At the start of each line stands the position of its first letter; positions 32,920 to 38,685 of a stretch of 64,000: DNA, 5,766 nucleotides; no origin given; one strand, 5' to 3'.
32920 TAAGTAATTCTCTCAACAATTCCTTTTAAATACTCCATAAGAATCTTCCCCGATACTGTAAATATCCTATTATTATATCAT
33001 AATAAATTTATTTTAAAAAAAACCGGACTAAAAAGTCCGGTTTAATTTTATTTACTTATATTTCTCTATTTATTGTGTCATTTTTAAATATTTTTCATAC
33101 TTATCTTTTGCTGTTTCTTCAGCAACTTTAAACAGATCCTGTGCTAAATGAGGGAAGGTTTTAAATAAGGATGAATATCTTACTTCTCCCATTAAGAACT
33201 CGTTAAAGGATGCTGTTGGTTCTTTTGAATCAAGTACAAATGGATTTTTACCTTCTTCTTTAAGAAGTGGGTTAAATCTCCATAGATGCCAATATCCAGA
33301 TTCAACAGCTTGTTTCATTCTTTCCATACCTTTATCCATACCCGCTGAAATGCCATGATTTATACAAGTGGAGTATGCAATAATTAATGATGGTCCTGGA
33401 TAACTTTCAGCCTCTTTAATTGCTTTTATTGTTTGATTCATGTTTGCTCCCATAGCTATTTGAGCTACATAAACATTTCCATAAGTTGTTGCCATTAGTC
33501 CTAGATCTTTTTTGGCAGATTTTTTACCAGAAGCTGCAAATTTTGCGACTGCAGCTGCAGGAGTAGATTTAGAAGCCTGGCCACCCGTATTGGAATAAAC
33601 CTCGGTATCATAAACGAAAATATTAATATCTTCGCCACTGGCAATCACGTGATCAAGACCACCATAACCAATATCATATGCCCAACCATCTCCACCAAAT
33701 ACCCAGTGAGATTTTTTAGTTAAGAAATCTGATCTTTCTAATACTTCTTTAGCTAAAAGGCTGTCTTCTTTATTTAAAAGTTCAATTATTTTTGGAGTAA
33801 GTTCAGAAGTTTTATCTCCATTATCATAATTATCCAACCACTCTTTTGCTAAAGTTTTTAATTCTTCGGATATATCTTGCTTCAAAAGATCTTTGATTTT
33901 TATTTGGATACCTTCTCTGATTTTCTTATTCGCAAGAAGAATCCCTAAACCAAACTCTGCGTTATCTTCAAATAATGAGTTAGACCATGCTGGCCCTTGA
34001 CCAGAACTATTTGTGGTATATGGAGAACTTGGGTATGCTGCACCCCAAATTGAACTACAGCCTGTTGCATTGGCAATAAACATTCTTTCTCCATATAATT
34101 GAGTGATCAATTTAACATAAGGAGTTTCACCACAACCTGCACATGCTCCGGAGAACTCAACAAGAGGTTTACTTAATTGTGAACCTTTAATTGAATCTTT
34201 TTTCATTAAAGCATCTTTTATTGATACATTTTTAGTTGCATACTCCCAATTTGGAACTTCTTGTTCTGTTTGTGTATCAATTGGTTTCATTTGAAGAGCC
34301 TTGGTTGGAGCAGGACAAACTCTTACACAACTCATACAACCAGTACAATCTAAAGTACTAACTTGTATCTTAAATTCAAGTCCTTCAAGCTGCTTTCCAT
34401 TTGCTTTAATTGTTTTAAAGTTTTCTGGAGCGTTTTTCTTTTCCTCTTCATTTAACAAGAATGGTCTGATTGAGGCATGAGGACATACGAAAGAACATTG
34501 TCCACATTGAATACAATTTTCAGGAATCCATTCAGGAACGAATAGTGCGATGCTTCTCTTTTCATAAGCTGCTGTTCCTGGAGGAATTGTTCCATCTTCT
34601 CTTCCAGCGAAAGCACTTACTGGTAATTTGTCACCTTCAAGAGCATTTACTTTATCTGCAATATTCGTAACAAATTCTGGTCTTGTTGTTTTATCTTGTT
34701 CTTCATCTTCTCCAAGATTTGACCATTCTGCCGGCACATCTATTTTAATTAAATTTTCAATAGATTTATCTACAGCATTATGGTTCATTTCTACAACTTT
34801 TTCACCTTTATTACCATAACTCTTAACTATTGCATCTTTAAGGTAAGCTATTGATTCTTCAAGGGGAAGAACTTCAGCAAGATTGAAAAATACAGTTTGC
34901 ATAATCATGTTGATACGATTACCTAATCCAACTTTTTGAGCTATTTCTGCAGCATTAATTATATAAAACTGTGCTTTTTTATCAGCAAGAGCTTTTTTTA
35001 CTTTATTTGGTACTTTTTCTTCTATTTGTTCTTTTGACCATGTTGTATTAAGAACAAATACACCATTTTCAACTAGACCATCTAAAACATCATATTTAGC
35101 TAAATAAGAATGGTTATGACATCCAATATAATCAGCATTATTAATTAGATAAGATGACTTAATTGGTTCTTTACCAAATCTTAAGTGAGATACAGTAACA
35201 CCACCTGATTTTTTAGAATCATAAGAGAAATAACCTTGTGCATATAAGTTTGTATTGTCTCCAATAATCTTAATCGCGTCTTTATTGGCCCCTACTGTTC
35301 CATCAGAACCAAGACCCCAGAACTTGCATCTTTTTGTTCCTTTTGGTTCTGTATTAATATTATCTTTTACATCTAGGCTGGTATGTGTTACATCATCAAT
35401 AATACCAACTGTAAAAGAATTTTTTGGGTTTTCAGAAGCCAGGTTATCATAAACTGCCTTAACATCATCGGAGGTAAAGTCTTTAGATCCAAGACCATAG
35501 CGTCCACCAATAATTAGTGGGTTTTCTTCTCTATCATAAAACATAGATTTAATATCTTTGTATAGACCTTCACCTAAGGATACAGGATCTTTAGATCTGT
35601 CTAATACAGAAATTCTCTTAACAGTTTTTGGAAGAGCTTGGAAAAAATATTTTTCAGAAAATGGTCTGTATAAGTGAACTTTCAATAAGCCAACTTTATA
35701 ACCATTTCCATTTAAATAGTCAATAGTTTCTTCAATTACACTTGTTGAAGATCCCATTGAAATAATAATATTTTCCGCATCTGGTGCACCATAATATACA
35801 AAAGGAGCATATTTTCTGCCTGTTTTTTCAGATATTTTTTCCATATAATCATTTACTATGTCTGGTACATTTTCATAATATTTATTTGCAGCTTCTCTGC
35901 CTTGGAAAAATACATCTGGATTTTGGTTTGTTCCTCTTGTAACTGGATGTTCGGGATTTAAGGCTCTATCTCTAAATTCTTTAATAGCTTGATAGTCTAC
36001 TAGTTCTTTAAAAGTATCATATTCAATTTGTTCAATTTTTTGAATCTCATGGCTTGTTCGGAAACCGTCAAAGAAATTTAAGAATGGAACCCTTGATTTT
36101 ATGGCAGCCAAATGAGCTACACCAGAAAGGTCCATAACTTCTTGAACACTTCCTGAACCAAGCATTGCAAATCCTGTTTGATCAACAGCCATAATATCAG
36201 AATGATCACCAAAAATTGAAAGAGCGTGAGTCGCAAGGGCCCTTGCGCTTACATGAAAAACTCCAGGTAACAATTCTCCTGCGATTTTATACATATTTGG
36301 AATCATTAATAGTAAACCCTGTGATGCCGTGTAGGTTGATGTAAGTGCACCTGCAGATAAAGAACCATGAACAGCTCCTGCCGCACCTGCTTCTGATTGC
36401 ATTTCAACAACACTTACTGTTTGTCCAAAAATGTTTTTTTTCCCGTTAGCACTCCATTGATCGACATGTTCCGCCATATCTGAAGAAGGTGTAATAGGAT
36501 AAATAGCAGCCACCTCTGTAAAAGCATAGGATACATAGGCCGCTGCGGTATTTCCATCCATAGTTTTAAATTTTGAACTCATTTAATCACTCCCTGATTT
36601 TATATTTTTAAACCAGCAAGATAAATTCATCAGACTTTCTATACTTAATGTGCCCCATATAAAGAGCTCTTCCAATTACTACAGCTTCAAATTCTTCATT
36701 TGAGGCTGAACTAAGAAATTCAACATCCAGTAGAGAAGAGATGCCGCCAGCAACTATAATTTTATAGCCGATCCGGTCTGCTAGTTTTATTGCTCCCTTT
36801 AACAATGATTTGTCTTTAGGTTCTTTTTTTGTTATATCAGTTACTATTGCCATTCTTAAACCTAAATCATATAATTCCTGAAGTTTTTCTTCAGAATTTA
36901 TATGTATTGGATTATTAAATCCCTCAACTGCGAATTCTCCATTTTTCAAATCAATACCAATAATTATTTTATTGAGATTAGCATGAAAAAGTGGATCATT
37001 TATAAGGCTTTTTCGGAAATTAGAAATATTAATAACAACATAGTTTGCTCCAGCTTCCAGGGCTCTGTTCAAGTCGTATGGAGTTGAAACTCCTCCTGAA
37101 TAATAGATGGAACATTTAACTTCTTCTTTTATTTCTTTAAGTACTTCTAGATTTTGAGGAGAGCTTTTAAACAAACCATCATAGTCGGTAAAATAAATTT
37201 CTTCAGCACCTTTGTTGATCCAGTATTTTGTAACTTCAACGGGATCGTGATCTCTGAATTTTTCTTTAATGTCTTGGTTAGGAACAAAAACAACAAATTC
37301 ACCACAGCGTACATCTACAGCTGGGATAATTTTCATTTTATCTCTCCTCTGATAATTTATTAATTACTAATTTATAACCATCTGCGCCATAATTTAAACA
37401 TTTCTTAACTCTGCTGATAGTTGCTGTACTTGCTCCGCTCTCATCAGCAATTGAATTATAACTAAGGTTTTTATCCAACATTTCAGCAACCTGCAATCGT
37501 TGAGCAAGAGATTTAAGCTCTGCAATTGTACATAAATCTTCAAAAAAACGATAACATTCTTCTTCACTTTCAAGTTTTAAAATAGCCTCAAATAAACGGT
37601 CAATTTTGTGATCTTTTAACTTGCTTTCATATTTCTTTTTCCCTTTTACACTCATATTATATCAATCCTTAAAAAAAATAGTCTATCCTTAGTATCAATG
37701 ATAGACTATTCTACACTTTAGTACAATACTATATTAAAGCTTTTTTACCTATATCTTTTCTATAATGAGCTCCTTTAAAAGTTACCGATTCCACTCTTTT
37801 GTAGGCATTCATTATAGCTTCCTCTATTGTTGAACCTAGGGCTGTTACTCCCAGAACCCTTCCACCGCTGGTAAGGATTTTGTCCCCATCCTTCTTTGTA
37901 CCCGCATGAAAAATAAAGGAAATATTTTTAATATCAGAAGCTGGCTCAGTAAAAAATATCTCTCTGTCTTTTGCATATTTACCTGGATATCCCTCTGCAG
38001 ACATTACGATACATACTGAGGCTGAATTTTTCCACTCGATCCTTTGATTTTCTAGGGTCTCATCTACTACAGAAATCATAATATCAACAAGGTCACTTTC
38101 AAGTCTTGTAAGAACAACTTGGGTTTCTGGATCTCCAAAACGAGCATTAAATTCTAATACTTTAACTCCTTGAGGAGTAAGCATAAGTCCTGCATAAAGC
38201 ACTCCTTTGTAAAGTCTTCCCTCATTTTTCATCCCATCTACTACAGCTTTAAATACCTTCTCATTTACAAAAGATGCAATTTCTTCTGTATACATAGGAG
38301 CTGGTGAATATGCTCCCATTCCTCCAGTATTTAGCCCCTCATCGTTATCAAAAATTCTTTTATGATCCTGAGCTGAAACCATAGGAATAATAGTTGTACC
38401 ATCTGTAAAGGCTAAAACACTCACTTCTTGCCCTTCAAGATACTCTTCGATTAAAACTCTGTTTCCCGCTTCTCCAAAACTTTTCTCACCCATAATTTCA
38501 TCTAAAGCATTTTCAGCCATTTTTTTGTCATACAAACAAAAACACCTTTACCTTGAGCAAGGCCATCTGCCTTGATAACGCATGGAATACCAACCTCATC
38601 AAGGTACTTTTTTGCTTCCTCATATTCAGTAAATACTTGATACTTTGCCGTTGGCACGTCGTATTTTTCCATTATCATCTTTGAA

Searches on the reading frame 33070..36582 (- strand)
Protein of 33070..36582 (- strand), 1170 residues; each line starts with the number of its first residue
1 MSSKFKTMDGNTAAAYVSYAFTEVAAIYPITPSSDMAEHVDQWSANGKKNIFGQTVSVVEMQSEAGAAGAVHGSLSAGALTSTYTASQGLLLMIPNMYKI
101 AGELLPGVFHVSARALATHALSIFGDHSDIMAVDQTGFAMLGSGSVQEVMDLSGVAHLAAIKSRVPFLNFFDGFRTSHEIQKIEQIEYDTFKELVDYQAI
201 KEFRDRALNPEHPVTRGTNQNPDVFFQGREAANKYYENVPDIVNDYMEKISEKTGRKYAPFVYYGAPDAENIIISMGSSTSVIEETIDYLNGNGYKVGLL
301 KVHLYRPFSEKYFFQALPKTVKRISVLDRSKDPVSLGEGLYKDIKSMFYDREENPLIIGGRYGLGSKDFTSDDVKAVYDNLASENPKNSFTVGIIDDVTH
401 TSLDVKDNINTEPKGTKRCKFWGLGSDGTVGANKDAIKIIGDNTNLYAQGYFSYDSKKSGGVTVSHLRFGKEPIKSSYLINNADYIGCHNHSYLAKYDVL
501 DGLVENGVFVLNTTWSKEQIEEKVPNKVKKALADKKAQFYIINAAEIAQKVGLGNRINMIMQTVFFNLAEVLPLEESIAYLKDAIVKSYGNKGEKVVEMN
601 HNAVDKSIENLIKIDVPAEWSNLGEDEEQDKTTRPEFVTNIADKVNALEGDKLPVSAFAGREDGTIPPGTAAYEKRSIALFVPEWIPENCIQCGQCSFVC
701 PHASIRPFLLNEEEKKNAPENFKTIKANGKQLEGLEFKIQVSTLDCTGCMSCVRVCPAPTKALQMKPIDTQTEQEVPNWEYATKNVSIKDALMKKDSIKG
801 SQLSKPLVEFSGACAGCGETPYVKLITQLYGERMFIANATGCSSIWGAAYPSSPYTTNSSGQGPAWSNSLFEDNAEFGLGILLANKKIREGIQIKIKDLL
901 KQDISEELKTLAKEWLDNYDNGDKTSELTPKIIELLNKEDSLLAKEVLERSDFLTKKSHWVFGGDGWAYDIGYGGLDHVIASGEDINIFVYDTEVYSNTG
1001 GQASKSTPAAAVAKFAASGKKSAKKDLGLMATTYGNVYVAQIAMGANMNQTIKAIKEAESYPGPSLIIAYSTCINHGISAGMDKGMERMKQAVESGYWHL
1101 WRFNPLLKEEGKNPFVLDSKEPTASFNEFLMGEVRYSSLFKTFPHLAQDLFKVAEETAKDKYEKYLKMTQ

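Call 69: search_protein_families(library=pfam, proteins=[window:33070-36582:-], max_evalue=0.000001)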
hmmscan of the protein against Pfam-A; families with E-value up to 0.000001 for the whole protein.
window:33070-36582:- (1170 aa): 11 families
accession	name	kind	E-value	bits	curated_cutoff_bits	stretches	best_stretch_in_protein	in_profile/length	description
PF01855.24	POR_N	-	6e-78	262.2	27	1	19-247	4-230/231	Pyruvate flavodoxin/ferredoxin oxidoreductase, thiamine diP-bdg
PF01558.24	POR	-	1.1e-34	120.5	27.4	1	425-607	1-171/173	Pyruvate ferredoxin/flavodoxin oxidoreductase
PF10371.14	EKR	-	5.7e-21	74.5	27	1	627-679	5-55/55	Domain of unknown function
PF17147.9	PFOR_II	-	1e-14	55.1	27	1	269-374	1-102/102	Pyruvate:ferredoxin oxidoreductase core domain II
PF13484.11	Fer4_16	-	8.2e-09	36.6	30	1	689-758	1-65/66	4Fe-4S double cluster binding domain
PF02775.26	TPP_enzyme_C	-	1.6e-08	34.9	21.9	1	957-1068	47-150/151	Thiamine pyrophosphate enzyme, C-terminal TPP binding domain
PF13183.11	Fer4_8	-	3.2e-08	34.4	27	1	688-758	3-66/68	4Fe-4S dicluster domain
PF12837.12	Fer4_6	-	5.4e-08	32.9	25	0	682-704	1-23/24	4Fe-4S binding domain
PF12838.12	Fer4_7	-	6.4e-08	33.4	27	1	689-758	1-50/52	4Fe-4S dicluster domain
PF13237.11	Fer4_10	-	1.4e-07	31.7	25.5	1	687-757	6-53/53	4Fe-4S dicluster domain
PF00037.32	Fer4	-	3.6e-07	30.2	21.1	0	683-705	1-23/24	4Fe-4S binding domain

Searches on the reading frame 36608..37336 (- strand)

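Call 69: search_protein_families(library=pfam, proteins=[window:36608-37336:-], max_evalue=0.000001)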
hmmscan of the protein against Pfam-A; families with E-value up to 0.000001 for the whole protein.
window:36608-37336:- (242 aa): 1 family
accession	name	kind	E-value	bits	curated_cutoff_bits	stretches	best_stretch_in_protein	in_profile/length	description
PF00977.27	His_biosynth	-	1.3e-39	136.4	23.6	1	2-230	1-227/228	Histidine biosynthesis protein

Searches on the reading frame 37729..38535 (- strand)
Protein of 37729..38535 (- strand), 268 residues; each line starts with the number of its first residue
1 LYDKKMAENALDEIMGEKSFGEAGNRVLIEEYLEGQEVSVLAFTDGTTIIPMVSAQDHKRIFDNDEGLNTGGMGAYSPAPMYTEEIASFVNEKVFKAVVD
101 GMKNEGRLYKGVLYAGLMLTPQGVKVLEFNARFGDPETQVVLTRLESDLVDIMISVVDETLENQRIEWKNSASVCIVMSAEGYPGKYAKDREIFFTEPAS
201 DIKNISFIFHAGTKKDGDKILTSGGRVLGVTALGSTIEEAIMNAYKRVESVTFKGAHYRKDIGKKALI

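Call 69: search_protein_families(library=pfam, proteins=[window:37729-38535:-], max_evalue=0.000001)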
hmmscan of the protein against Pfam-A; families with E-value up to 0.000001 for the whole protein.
window:37729-38535:- (268 aa): 2 families
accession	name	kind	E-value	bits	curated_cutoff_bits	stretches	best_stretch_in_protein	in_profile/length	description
PF01071.24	GARS_A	-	1.4e-58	198.3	27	1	3-138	59-194/194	Phosphoribosylglycinamide synthetase, ATP-grasp (A) domain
PF02843.22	GARS_C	-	3.7e-31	107.8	34.8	1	173-265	1-92/92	Phosphoribosylglycinamide synthetase, C domain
